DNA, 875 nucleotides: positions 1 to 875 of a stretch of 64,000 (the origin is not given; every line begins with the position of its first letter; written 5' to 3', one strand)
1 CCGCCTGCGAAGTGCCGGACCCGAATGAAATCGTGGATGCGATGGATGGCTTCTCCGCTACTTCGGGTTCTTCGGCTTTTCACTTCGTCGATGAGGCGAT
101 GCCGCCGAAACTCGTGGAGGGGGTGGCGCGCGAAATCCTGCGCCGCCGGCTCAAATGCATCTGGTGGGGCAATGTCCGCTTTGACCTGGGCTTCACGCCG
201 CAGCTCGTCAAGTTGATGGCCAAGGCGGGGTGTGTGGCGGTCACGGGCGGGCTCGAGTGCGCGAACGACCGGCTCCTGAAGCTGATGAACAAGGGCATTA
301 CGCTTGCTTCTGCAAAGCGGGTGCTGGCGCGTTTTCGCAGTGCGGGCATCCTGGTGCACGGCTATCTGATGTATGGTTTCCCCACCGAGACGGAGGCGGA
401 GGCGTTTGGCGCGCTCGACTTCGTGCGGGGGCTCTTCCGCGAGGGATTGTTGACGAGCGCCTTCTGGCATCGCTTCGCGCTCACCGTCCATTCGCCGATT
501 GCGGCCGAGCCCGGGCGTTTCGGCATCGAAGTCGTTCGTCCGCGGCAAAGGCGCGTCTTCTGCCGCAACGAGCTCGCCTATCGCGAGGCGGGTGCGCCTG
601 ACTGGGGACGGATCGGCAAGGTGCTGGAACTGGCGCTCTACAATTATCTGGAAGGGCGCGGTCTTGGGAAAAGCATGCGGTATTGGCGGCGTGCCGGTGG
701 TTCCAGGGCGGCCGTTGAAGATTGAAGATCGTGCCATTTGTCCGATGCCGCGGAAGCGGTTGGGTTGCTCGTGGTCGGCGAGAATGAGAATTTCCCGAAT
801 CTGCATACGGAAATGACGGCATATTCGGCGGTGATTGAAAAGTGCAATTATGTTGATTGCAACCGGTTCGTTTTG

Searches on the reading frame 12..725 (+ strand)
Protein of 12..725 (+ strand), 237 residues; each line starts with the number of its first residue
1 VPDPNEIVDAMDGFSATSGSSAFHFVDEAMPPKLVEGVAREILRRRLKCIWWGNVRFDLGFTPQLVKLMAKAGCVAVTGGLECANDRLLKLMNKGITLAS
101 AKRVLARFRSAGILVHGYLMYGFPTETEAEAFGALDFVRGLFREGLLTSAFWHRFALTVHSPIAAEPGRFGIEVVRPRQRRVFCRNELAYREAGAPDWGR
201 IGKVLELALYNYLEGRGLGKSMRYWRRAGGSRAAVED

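Call 46: search_protein_families(library=pfam, proteins=[window:12-725:+], max_evalue=0.001)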
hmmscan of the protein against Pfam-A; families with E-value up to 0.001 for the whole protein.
window:12-725:+ (237 aa): 1 family
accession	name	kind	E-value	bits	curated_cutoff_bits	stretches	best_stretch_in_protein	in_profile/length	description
PF04055.27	Radical_SAM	-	2.1e-11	44.7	29.5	1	60-137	90-165/166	Radical SAM superfamily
